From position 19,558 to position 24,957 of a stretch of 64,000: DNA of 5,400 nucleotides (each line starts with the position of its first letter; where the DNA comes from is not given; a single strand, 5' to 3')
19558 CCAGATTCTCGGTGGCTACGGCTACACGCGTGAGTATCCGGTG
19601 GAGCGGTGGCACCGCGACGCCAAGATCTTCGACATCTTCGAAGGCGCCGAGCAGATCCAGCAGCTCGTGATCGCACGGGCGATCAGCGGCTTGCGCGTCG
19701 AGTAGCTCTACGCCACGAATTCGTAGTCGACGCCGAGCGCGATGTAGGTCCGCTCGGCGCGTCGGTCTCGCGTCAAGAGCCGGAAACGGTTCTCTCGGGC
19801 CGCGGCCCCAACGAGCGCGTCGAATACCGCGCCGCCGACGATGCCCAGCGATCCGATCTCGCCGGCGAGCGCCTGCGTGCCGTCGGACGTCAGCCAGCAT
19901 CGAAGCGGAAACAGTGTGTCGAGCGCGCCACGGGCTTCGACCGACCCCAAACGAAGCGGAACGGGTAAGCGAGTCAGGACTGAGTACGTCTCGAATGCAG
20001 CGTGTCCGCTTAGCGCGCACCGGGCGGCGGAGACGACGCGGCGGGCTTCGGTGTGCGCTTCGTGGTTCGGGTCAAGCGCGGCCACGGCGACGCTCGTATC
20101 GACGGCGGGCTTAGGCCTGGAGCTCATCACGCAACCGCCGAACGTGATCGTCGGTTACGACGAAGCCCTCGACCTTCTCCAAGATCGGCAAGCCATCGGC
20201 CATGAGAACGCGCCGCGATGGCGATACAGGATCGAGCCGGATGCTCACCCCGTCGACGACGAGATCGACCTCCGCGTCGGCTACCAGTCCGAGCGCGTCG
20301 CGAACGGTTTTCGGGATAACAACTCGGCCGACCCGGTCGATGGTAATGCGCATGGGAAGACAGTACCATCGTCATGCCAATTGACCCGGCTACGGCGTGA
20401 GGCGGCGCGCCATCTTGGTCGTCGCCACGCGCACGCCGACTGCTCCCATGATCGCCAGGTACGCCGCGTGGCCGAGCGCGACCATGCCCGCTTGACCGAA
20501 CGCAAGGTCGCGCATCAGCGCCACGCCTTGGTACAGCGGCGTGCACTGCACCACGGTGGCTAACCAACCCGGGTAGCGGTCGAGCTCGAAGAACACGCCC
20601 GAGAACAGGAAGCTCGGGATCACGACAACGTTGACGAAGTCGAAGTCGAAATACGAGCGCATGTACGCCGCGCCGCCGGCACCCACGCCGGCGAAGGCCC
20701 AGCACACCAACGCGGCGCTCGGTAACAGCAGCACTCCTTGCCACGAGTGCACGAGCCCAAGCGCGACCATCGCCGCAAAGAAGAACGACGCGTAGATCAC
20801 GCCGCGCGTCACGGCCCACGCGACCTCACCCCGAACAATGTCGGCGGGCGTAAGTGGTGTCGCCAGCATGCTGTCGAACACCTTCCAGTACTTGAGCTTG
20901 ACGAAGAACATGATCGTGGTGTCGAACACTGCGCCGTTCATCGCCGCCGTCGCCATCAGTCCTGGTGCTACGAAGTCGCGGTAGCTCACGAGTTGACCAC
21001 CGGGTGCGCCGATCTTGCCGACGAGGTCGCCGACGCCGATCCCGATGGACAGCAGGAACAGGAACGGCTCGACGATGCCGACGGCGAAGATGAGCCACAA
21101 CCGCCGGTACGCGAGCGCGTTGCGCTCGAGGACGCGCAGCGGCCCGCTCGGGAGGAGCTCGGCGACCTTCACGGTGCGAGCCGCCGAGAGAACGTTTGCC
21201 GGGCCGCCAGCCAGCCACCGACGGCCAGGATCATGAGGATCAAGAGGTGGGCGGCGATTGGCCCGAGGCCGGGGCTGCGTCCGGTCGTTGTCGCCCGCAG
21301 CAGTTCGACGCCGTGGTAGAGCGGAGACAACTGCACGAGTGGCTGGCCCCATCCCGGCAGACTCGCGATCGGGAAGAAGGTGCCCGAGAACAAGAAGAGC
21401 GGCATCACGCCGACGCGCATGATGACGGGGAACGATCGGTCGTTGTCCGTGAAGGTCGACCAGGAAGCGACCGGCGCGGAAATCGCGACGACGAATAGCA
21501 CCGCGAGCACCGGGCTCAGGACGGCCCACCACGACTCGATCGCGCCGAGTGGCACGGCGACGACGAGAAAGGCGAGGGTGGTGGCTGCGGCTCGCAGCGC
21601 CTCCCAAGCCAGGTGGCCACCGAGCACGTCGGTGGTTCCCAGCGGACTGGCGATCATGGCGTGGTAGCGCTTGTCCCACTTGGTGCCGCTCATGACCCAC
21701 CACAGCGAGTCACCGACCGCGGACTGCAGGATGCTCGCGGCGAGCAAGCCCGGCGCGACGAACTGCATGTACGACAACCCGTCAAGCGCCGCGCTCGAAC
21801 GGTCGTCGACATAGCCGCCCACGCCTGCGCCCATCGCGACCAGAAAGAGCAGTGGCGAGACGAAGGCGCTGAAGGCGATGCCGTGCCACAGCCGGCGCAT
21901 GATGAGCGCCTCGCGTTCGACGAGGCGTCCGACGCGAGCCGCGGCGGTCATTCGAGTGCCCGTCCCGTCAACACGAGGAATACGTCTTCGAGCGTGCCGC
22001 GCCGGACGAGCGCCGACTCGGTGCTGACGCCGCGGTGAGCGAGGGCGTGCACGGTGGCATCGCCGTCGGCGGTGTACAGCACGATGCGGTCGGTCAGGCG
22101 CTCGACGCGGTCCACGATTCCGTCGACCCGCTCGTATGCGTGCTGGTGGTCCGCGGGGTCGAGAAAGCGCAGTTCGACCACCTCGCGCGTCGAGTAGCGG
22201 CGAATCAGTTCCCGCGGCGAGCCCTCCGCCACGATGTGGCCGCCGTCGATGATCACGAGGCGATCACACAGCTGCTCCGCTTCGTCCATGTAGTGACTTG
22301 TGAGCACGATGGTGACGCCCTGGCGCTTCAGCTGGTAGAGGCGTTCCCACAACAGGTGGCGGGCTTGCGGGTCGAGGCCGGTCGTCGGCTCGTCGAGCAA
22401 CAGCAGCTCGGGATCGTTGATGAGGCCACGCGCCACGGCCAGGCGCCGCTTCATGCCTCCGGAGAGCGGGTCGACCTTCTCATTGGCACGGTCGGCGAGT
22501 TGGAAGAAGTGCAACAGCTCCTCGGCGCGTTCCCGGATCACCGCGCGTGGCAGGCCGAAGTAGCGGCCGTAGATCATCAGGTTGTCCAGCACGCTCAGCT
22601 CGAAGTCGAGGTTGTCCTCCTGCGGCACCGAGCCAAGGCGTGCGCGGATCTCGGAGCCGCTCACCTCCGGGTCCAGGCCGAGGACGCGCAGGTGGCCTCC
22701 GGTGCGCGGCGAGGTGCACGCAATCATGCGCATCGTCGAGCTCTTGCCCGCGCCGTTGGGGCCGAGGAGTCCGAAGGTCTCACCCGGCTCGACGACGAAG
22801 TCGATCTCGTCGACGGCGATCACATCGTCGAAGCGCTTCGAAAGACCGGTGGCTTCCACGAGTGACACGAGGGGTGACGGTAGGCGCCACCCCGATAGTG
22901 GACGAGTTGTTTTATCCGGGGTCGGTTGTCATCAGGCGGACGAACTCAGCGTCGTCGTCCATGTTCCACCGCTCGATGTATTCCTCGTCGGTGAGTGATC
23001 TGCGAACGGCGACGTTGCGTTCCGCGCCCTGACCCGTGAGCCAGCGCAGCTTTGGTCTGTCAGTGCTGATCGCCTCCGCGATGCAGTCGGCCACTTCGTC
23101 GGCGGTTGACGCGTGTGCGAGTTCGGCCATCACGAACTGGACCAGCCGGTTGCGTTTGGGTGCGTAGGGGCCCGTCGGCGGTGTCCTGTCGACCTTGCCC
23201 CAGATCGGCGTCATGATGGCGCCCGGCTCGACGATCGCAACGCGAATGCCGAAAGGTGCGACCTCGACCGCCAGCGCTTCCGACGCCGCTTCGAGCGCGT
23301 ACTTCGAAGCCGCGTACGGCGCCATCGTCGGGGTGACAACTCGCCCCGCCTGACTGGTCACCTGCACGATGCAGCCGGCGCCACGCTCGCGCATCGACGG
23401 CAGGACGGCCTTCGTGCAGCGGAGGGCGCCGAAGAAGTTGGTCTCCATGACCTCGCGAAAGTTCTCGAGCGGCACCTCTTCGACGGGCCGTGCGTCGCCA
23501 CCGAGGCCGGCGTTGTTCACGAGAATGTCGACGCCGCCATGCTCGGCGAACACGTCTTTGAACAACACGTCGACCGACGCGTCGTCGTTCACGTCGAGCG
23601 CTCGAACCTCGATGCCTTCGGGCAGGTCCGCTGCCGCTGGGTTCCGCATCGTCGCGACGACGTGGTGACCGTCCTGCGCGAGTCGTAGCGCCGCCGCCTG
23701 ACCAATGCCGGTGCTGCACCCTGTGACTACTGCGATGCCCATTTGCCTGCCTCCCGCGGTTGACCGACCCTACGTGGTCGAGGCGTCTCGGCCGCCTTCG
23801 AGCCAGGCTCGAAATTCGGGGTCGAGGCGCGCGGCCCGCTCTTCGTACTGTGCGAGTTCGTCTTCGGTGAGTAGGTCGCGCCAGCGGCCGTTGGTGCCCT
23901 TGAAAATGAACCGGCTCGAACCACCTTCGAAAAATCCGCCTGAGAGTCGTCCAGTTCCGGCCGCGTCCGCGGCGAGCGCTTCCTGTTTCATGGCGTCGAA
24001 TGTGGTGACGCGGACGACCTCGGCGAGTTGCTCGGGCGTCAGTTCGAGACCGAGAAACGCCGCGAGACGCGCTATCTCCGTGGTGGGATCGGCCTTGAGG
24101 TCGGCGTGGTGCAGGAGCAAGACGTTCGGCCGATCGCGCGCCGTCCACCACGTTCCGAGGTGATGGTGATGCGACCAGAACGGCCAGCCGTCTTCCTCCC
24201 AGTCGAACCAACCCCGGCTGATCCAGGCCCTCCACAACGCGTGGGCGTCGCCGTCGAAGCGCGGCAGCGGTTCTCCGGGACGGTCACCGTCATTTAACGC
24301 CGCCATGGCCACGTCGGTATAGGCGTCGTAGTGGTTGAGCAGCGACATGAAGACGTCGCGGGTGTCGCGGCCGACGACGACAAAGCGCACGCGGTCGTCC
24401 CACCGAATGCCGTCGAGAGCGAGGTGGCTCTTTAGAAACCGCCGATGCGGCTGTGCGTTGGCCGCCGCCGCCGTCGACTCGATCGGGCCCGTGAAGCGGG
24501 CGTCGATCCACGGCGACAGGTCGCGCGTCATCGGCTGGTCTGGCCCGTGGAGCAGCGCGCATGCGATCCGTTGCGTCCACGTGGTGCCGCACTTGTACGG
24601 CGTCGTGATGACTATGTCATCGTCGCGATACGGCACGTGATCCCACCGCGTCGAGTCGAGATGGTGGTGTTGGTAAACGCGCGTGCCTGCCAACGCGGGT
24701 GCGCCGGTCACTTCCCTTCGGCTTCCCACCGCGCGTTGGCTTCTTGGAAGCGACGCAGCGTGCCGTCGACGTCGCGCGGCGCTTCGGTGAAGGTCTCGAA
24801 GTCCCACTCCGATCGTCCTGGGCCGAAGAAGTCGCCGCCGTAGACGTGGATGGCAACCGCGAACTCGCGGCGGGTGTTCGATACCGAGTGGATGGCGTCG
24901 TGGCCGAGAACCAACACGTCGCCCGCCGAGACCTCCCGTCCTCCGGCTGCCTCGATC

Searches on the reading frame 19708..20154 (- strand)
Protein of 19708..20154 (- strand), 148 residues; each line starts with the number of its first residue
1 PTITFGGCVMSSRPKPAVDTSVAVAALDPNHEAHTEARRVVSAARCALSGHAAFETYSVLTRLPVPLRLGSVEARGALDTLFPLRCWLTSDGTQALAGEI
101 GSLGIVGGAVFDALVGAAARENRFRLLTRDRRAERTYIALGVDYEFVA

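Call 36: search_protein_families(library=pfam, proteins=[window:19708-20154:-], max_evalue=0.001)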
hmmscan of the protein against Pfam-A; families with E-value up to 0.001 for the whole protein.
window:19708-20154:- (148 aa): 1 family
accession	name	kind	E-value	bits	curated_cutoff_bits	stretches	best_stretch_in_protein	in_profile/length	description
PF01850.27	PIN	-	8.2e-11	43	23.6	1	18-137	3-118/120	PIN domain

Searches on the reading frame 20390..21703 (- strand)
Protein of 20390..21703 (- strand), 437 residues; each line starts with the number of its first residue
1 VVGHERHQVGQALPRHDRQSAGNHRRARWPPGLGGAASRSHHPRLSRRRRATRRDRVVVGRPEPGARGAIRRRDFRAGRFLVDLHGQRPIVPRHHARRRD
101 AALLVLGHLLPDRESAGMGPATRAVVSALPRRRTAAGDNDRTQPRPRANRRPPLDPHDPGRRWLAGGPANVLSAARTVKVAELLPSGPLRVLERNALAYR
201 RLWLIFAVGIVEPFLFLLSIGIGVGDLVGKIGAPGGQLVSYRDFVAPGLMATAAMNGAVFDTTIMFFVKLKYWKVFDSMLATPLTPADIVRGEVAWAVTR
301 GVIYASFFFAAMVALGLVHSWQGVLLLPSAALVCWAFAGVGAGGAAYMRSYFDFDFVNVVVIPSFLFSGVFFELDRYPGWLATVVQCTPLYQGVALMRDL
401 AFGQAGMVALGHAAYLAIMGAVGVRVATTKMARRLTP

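Call 33: search_protein_families(library=pfam, proteins=[window:20390-21703:-], max_evalue=0.0001)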
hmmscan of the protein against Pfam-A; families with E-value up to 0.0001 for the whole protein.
window:20390-21703:- (437 aa): 2 families
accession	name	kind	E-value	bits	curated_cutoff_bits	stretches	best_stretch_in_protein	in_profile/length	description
PF01061.29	ABC2_membrane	-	6.8e-15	55.6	26.9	1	191-400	6-209/211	ABC-2 type transporter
PF12698.13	ABC2_membrane_3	-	2.5e-07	30.6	31.6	1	237-423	156-341/347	ABC-2 family transporter protein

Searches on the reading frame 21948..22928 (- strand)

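Call 33: search_protein_families(library=pfam, proteins=[window:21948-22928:-], max_evalue=0.0001)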
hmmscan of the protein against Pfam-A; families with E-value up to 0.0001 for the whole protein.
window:21948-22928:- (326 aa): 2 families
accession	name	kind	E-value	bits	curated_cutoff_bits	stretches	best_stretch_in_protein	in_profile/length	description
PF00005.33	ABC_tran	-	9.1e-29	101.2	25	1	40-183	2-137/137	ABC transporter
PF13304.12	AAA_21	-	1.5e-12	48.7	27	1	138-212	221-298/304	AAA domain, putative AbiEii toxin, Type IV TA system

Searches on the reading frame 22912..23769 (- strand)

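Call 33: search_protein_families(library=pfam, proteins=[window:22912-23769:-], max_evalue=0.0001)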
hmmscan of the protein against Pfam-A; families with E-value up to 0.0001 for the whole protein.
window:22912-23769:- (285 aa): 6 families
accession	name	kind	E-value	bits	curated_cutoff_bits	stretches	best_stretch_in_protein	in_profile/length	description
PF00106.31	adh_short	-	1.4e-49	168.7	26.6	1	12-195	2-192/195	short chain dehydrogenase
PF13561.12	adh_short_C2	-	1.9e-41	142.6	27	1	20-202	6-193/236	Enoyl-(Acyl carrier protein) reductase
PF08659.16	KR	-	6.8e-08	33.1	22.6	1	11-165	1-162/180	KR domain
PF13460.12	NAD_binding_10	-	9.7e-08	32.5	27.2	1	19-188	3-149/184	NAD(P)H-binding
PF23441.1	SDR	-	8.2e-07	29.1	27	1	56-191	66-200/258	SDR-like rossmann domain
PF01370.27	Epimerase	-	8.3e-07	29.1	20.9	1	14-169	2-159/240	NAD dependent epimerase/dehydratase family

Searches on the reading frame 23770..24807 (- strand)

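Call 33: search_protein_families(library=pfam, proteins=[window:23770-24807:-], max_evalue=0.0001)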
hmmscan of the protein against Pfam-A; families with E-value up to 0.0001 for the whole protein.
window:23770-24807:- (345 aa): 1 family
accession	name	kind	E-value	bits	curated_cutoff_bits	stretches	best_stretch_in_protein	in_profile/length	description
PF00685.33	Sulfotransfer_1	-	7.9e-39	134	22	1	62-323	1-245/255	Sulfotransferase domain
